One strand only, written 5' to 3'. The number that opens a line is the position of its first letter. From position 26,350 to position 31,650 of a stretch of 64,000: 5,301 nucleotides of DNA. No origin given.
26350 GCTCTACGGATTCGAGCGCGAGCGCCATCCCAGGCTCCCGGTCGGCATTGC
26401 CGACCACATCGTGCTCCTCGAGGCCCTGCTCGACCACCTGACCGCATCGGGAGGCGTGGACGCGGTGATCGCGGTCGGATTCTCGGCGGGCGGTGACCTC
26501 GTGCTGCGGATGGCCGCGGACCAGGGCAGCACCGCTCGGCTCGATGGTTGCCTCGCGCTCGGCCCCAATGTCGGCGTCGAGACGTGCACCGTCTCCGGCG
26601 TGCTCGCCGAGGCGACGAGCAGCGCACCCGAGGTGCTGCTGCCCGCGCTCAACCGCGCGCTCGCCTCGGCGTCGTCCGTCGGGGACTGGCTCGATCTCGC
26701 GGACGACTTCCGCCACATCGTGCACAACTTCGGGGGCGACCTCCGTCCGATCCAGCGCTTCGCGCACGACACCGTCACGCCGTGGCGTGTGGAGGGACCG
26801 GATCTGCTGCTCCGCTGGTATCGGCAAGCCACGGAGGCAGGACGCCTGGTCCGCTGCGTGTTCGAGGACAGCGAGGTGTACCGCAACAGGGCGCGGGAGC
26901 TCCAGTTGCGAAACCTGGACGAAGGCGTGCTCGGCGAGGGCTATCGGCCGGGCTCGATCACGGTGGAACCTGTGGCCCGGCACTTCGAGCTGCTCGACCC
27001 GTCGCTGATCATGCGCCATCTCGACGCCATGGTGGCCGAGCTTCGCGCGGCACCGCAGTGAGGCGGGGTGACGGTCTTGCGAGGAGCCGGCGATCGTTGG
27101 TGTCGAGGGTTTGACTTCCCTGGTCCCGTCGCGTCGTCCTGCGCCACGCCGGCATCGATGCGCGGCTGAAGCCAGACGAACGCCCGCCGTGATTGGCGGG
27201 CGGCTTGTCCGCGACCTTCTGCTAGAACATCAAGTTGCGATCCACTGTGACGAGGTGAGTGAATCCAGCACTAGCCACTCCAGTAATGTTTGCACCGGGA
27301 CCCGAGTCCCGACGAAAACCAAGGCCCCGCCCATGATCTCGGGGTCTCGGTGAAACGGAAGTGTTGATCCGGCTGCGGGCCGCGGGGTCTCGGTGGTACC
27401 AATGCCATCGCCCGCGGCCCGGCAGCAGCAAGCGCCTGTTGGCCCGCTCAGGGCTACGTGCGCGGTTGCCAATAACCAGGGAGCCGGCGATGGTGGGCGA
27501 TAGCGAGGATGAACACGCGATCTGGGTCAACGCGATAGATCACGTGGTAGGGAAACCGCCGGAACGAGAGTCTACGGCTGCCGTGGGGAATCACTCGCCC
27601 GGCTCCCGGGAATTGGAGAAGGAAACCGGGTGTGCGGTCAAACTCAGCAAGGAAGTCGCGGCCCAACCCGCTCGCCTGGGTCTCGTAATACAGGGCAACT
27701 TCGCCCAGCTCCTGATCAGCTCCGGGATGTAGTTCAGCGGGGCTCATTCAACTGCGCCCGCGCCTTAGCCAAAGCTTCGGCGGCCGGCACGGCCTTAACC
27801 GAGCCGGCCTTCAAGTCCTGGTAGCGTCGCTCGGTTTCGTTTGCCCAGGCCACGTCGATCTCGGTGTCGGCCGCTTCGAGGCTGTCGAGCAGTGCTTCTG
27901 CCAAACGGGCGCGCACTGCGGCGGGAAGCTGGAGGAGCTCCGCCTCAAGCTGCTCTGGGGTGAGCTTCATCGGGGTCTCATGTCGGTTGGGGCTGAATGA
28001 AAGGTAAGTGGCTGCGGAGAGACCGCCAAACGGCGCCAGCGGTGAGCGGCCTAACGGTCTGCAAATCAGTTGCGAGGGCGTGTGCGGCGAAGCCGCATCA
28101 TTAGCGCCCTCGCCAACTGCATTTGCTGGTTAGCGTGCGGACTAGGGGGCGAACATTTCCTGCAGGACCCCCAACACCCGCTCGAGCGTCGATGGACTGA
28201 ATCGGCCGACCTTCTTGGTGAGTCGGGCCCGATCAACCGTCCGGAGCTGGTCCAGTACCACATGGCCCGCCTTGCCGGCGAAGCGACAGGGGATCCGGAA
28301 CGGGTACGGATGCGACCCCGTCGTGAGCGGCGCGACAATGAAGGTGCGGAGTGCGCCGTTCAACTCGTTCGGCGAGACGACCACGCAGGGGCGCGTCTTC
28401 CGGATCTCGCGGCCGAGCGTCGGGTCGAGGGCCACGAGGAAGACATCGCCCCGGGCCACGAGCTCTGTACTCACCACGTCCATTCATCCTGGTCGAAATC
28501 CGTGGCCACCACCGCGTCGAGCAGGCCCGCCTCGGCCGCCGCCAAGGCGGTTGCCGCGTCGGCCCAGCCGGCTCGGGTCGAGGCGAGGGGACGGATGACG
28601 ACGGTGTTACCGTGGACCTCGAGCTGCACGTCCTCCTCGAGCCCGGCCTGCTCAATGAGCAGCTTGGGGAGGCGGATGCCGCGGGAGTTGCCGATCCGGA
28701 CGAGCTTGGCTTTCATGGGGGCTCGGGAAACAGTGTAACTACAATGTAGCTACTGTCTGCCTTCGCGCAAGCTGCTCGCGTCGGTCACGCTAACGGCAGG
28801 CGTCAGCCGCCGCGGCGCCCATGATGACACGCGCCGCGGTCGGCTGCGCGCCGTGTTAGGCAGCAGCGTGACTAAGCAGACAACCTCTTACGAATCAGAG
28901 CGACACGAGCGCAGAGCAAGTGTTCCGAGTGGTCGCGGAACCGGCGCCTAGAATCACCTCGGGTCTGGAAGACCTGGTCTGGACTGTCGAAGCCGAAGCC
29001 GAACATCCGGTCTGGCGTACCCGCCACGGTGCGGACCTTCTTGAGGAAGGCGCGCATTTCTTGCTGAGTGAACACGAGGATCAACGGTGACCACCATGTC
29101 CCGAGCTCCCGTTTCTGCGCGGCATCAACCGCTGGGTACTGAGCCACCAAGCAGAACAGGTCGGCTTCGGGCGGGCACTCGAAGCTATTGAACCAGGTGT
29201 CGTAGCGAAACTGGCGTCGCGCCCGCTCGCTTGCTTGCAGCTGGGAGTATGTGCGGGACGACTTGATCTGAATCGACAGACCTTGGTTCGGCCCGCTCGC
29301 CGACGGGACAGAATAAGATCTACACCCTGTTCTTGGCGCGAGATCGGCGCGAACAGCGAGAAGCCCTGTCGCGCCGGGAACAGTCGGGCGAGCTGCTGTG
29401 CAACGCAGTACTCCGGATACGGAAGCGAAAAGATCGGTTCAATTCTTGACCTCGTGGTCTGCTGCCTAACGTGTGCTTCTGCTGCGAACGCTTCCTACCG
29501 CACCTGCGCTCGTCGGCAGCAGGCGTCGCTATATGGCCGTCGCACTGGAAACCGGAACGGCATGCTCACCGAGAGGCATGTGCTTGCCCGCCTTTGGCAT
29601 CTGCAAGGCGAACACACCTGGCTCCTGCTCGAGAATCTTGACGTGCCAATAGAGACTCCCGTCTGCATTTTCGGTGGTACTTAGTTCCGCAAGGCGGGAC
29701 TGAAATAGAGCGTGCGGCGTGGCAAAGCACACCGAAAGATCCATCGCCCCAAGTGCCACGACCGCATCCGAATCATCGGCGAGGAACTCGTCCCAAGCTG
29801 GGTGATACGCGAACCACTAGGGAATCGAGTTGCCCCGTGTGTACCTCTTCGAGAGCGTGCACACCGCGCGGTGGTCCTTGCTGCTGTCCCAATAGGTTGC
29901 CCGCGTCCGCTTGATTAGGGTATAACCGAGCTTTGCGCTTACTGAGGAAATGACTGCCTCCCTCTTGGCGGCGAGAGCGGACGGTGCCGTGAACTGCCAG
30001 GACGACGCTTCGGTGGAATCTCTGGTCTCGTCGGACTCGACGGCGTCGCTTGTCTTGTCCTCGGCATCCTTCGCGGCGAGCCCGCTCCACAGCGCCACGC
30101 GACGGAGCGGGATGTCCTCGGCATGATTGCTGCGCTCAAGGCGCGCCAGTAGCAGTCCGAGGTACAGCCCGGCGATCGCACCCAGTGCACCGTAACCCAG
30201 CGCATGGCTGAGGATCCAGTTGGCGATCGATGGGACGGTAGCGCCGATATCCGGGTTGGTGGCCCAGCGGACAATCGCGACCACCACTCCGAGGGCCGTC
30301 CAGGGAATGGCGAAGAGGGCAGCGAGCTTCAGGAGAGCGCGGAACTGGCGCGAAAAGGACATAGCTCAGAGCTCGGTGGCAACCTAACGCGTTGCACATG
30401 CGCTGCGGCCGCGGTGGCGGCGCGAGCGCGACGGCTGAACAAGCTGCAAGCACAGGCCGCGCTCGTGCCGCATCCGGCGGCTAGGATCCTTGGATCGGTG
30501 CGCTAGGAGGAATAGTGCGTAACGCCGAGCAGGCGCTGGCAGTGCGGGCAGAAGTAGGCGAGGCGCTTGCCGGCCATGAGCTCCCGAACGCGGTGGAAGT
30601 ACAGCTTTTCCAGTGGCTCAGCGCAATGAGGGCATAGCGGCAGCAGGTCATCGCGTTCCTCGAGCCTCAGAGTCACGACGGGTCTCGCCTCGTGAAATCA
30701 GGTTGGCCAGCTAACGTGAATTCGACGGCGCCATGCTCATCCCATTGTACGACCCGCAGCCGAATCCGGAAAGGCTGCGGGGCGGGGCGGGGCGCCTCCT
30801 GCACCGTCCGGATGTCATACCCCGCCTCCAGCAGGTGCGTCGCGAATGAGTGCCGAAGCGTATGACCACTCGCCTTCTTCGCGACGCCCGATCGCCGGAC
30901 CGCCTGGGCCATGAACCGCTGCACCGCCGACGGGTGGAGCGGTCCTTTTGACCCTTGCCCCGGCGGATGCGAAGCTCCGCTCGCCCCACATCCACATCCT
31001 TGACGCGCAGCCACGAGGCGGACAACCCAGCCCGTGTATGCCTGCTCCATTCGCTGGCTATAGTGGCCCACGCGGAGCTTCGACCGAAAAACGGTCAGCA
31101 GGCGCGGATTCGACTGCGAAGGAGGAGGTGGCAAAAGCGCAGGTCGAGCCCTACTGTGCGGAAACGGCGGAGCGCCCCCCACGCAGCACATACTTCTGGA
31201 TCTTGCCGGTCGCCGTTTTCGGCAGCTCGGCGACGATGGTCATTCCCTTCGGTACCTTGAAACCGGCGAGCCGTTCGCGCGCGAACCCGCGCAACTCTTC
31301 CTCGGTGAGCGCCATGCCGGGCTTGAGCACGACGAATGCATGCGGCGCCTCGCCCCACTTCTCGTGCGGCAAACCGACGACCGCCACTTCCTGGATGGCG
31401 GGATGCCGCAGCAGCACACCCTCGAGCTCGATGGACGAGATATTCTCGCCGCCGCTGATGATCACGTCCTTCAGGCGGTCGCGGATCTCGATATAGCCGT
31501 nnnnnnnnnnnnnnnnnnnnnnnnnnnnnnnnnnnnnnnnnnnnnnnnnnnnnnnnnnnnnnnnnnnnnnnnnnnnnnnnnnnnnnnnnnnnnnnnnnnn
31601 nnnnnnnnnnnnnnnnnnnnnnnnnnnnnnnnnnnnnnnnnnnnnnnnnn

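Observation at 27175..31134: Decayed chromosomal integron with TA-rich cassettes and an intI remnant facing the array with its 3' end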

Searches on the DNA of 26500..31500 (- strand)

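Call 5: search_rna_families(source=window, start=26500, end=31500, threshold=evalue, max_evalue=10)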
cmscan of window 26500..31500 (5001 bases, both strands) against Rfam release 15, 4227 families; matches with E-value up to 10: 3.
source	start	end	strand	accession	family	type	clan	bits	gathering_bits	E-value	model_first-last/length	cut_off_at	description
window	30827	30899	+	RF00671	mir-138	Gene; miRNA;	-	22.4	50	0.25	1-78/78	no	mir-138 microRNA precursor family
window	28551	28584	-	RF03262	mir-1181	Gene; miRNA;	-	20.8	95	2.9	19-58/81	no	mir-1181 microRNA precursor family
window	27181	27202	-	RF01322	CRISPR-DR9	Gene; CRISPR;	-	18.1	45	2.9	5-26/37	no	CRISPR RNA direct repeat element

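Call 38: search_with_rna_model(model_id=R2, source=window, start=26900, end=31300, filters=off, max_evalue=10, show_alignments=10)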
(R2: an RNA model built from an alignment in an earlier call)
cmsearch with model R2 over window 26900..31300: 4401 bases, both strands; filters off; matches with E-value up to 10: 22.
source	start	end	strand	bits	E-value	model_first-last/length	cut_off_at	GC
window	28788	28861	-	44.8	2.9e-09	1-87/87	no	0.76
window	28049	28135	-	40.9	2.2e-08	1-87/87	no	0.6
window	28788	28861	+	14.3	0.026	1-87/87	no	0.76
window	27175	27213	-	7.3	1.1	1-87/87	no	0.74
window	28308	28397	+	7.2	1.1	16-71/87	no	0.69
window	27372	27426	-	7.1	1.2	19-69/87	no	0.78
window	30932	30986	+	5.8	2.4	12-75/87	no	0.71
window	28554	28604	-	5.4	2.9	20-68/87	no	0.78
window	27768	27781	-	5.3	3.1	1-87/87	no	0.64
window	27165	27222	+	5.3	3.1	1-87/87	no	0.69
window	27046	27092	-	5.2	3.2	21-67/87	no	0.77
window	29714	29765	-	4.7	4.3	19-69/87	no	0.65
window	30408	30478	-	4.6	4.4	1-87/87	no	0.76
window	29464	29534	-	4.4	4.8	1-87/87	no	0.62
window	30428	30462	+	3.9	6.3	20-68/87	no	0.69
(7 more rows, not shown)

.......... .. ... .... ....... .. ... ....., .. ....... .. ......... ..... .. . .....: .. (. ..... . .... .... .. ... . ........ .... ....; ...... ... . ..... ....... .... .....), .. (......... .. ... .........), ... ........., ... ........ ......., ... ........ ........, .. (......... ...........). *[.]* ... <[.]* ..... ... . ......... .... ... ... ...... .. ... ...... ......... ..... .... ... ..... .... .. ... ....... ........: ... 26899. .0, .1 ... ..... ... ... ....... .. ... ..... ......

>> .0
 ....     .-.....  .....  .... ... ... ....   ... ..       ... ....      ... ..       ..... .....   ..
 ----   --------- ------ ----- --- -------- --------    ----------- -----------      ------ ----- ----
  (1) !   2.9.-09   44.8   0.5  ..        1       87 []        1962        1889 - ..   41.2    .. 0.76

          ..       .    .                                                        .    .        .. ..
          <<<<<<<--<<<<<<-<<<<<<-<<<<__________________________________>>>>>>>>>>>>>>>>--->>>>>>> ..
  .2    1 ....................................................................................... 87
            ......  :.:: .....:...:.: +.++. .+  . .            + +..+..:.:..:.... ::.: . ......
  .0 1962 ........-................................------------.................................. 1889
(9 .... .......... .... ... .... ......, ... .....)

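Call 67: search_with_rna_model(model_id=R2, sources=[L166, L164], filters=off, max_evalue=5, show_alignments=6)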
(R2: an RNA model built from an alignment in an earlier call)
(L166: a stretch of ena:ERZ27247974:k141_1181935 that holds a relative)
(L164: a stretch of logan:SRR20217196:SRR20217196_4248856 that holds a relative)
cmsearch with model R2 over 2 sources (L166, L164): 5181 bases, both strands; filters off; matches with E-value up to 5: 8.
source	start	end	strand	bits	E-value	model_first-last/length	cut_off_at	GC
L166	2529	2612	+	57.8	3.6e-12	1-87/87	no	0.57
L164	1932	2005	+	44.8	3.4e-09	1-87/87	no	0.76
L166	1720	1850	+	31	4.8e-06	1-87/87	no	0.71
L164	1932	2005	-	14.3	0.031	1-87/87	no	0.76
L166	2529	2612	-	11.5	0.14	1-87/87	no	0.57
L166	466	518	-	10.3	0.27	13-74/87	no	0.77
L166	1758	1831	-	5.9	2.6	15-72/87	no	0.74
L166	829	893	+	4.9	4.4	1-87/87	no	0.69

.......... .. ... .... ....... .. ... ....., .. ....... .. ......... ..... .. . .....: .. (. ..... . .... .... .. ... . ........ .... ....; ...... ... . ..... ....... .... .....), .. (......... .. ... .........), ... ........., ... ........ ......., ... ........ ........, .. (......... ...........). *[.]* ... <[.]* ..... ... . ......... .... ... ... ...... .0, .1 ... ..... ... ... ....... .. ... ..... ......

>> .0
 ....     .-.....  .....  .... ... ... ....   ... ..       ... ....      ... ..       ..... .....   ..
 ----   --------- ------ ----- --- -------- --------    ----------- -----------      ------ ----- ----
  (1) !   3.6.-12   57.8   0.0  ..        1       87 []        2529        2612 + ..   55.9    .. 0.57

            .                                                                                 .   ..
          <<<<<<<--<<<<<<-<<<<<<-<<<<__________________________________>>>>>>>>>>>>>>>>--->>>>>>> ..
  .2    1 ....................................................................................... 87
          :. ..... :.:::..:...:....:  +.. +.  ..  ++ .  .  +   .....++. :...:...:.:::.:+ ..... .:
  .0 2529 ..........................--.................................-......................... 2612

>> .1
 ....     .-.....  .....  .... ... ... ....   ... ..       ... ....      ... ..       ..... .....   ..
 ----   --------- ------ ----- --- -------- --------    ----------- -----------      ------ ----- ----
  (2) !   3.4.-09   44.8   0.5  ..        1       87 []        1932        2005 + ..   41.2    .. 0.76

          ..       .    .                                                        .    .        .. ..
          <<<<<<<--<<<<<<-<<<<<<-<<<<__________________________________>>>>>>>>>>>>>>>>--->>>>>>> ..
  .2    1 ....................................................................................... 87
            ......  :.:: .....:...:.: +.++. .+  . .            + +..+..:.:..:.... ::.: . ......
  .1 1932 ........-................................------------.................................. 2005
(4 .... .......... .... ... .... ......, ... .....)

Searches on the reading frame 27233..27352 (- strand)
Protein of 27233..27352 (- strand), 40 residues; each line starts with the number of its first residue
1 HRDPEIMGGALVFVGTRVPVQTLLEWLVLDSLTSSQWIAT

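Call 52: search_protein_families(library=pfam, max_evalue=1, proteins=[window:27233-27352:-])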
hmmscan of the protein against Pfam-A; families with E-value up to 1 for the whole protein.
seq(40 aa): 1 family
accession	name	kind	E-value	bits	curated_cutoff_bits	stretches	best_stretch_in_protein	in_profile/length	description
PF04255.20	DUF433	-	2e-08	34.4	23.6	1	2-27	3-28/56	Protein of unknown function (DUF433)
